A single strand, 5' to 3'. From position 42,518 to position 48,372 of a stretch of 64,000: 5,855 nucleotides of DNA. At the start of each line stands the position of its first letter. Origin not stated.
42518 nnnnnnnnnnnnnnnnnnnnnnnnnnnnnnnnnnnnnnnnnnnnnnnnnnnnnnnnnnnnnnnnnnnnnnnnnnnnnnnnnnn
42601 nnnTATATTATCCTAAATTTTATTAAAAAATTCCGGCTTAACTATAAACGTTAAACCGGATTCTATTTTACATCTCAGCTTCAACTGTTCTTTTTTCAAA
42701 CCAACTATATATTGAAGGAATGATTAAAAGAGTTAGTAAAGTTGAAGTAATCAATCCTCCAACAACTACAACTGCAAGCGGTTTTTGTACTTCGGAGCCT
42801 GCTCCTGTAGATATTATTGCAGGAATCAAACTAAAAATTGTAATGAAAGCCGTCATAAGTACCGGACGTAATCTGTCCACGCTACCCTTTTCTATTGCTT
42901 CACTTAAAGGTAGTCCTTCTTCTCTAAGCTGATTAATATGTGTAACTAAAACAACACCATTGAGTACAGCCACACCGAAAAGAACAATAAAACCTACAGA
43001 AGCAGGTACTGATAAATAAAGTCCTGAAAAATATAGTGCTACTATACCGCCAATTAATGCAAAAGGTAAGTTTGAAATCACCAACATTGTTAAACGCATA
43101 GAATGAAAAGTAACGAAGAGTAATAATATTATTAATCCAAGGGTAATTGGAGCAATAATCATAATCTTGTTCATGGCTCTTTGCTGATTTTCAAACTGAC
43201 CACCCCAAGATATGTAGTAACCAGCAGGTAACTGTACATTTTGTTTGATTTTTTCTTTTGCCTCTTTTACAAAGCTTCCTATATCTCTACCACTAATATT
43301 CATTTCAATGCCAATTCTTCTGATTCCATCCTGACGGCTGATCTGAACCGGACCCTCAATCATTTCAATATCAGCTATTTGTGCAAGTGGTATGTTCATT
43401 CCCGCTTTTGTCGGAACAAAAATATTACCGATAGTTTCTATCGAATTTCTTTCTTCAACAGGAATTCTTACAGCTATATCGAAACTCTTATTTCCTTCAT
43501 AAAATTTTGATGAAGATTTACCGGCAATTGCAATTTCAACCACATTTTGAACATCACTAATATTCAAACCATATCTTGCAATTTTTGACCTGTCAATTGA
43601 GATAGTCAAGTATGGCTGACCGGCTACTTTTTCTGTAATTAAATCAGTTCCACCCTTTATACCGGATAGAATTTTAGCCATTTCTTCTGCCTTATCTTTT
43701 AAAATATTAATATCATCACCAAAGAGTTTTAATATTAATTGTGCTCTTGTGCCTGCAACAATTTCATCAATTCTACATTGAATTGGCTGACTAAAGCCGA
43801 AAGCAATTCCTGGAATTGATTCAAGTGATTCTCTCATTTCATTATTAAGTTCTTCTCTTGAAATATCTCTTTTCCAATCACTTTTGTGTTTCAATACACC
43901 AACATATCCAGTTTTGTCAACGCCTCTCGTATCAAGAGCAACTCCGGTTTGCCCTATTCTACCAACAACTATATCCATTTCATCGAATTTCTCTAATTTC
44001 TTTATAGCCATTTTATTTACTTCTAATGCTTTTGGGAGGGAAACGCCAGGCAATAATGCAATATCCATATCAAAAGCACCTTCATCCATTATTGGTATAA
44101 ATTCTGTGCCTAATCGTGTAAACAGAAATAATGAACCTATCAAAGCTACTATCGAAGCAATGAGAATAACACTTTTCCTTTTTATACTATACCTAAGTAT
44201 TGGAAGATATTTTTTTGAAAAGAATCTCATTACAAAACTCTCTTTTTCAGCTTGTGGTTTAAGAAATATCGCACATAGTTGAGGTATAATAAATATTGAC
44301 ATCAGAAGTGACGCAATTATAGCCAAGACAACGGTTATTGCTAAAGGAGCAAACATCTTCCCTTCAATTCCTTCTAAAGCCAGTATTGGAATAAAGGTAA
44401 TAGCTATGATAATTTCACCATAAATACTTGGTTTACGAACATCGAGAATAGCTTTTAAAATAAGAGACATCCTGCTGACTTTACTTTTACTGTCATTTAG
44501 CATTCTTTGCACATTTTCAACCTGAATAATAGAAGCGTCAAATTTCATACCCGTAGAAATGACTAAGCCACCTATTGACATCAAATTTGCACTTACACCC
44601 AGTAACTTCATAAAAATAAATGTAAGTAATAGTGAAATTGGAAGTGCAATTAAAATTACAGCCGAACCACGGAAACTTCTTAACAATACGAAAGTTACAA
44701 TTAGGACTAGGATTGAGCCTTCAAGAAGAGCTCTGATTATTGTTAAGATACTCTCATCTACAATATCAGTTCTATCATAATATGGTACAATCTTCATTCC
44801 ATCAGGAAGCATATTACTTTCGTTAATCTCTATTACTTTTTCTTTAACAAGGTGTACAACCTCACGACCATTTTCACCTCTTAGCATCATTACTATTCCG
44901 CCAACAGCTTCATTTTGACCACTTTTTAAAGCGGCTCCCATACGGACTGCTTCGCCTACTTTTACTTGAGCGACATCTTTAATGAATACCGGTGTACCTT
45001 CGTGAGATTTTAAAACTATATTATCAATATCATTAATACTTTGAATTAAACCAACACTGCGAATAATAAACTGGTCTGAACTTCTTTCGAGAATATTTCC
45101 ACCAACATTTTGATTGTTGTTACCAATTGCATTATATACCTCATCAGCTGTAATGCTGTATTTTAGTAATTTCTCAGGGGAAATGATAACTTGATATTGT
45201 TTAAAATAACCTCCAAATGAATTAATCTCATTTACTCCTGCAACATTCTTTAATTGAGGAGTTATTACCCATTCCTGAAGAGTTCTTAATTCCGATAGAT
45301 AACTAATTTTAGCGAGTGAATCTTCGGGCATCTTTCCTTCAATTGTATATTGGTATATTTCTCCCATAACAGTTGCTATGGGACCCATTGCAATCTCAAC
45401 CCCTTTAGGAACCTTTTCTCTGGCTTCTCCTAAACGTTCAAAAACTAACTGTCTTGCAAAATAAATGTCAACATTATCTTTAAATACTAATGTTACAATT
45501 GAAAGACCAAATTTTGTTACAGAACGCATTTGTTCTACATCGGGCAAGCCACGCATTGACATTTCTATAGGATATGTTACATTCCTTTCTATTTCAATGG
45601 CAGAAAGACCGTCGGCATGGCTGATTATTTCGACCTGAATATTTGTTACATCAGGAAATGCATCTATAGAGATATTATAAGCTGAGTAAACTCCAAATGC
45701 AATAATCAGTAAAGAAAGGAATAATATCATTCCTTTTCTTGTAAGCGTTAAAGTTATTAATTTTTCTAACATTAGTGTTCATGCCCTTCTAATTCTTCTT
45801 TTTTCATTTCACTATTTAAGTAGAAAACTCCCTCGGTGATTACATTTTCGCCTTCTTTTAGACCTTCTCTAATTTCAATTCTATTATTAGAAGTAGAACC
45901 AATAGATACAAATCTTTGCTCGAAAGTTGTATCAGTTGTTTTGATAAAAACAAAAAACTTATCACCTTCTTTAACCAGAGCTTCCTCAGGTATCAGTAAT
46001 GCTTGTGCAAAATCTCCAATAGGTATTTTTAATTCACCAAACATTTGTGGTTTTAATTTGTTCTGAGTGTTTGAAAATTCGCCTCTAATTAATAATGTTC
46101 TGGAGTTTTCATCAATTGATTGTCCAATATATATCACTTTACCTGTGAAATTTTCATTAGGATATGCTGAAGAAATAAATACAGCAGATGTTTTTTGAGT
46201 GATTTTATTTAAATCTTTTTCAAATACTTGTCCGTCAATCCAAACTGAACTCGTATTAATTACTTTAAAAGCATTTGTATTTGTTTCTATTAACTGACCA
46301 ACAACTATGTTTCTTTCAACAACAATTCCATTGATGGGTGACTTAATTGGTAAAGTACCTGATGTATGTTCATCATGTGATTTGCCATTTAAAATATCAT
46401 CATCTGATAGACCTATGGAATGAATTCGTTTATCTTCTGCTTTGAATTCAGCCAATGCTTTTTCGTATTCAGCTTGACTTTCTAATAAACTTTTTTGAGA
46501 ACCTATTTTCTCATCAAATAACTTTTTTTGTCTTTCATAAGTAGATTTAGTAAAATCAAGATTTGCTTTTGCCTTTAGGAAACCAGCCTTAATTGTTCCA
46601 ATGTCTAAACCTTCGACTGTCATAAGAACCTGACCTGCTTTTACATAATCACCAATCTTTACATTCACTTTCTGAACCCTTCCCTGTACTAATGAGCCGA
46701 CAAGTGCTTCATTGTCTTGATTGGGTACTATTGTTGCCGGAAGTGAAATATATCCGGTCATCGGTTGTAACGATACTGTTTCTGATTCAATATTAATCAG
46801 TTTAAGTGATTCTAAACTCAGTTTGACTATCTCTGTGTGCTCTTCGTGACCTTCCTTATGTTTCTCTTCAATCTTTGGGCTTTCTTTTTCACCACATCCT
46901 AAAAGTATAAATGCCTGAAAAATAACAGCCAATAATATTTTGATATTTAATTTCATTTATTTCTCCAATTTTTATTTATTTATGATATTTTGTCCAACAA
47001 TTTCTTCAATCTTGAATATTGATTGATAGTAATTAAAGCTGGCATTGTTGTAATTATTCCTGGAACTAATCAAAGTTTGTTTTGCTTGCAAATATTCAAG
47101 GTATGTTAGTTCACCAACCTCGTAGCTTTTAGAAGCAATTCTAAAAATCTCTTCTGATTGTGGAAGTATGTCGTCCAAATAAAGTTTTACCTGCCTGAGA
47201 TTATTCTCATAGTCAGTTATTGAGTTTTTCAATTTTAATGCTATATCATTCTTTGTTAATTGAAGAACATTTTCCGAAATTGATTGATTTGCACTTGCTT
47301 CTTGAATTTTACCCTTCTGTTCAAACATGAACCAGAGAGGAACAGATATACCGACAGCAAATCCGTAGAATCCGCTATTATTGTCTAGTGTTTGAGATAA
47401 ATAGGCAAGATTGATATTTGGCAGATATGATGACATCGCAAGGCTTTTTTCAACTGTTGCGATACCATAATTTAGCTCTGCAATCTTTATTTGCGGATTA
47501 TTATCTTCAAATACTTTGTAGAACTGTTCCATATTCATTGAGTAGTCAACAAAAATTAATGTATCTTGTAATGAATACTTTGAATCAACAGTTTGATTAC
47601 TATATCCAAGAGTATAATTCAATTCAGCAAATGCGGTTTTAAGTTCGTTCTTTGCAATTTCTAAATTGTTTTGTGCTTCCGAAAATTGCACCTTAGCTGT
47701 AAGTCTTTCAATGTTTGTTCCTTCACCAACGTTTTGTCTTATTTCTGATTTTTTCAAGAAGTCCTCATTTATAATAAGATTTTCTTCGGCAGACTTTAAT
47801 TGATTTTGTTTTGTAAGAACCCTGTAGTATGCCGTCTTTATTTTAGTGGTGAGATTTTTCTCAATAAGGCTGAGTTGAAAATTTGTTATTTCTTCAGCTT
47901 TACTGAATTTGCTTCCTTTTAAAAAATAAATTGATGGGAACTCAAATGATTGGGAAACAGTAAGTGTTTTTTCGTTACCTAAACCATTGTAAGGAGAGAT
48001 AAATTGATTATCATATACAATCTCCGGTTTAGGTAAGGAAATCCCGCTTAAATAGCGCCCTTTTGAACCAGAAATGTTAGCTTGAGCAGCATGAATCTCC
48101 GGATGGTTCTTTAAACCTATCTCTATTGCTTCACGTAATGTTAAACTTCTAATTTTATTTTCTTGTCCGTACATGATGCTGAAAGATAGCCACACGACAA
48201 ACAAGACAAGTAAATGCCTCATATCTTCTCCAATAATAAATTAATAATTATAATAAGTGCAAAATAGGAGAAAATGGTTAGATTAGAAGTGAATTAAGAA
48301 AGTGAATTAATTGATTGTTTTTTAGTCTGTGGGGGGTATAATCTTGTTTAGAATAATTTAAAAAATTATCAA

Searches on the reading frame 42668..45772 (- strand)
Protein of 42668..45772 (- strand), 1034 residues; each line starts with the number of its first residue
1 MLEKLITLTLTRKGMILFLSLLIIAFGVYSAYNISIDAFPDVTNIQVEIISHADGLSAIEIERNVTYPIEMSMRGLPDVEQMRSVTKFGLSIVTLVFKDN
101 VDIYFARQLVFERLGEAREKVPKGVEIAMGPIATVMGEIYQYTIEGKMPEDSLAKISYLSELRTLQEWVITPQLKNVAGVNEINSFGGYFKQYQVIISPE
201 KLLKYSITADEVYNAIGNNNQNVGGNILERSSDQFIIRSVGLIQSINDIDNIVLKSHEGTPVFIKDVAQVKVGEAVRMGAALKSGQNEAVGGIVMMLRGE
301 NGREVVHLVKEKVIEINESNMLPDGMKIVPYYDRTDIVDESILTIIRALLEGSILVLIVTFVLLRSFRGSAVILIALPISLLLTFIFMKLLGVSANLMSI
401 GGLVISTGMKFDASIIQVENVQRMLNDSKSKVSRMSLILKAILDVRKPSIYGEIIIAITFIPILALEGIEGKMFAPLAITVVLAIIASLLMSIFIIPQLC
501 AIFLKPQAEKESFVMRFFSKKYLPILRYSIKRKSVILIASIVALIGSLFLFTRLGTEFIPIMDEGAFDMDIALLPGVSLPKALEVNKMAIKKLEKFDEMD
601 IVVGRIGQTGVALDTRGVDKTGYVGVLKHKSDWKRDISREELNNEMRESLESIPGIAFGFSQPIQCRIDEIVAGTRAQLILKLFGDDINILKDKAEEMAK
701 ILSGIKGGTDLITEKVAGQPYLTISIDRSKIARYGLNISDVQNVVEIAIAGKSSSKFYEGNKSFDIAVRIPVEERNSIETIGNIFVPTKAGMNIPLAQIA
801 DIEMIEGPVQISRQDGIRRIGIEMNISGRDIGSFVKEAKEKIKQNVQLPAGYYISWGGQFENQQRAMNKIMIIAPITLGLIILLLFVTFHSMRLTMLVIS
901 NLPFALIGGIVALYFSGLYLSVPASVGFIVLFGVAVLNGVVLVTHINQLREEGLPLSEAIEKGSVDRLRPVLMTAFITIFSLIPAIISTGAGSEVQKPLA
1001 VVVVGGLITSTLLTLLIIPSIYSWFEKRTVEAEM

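Call 8: search_protein_families(library=pfam, proteins=[window:42668-45772:-], max_evalue=0.001)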
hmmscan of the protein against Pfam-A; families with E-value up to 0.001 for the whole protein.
window:42668-45772:- (1034 aa): 1 family
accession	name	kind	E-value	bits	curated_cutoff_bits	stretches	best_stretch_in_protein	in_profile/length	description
PF00873.25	ACR_tran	-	2.3e-276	919.9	28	1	6-1025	2-1020/1021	AcrB/AcrD/AcrF family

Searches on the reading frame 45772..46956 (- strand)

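Call 8: search_protein_families(library=pfam, proteins=[window:45772-46956:-], max_evalue=0.001)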
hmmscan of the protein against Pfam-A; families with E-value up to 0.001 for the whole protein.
window:45772-46956:- (394 aa): 4 families
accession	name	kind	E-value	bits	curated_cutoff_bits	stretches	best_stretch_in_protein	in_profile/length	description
PF16576.10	HlyD_D23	-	3.3e-44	151.2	30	1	68-306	4-213/214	Barrel-sandwich domain of CusB or HlyD membrane-fusion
PF13437.12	HlyD_3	-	2.5e-20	73.6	22.2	1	204-301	2-103/106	HlyD family secretion protein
PF13533.13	Biotin_lipoyl_2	-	1.2e-08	35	29.8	1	88-114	5-31/32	Biotin-lipoyl like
PF00364.28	Biotin_lipoyl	-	0.00012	22.3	22.1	0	86-115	8-37/73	Biotin-requiring enzyme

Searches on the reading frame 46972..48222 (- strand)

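Call 8: search_protein_families(library=pfam, proteins=[window:46972-48222:-], max_evalue=0.001)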
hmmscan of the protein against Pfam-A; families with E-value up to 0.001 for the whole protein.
window:46972-48222:- (416 aa): 1 family
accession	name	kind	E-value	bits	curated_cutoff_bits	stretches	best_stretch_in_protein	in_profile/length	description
PF02321.23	OEP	-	2.5e-50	171.3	22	2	232-410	2-187/187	Outer membrane efflux protein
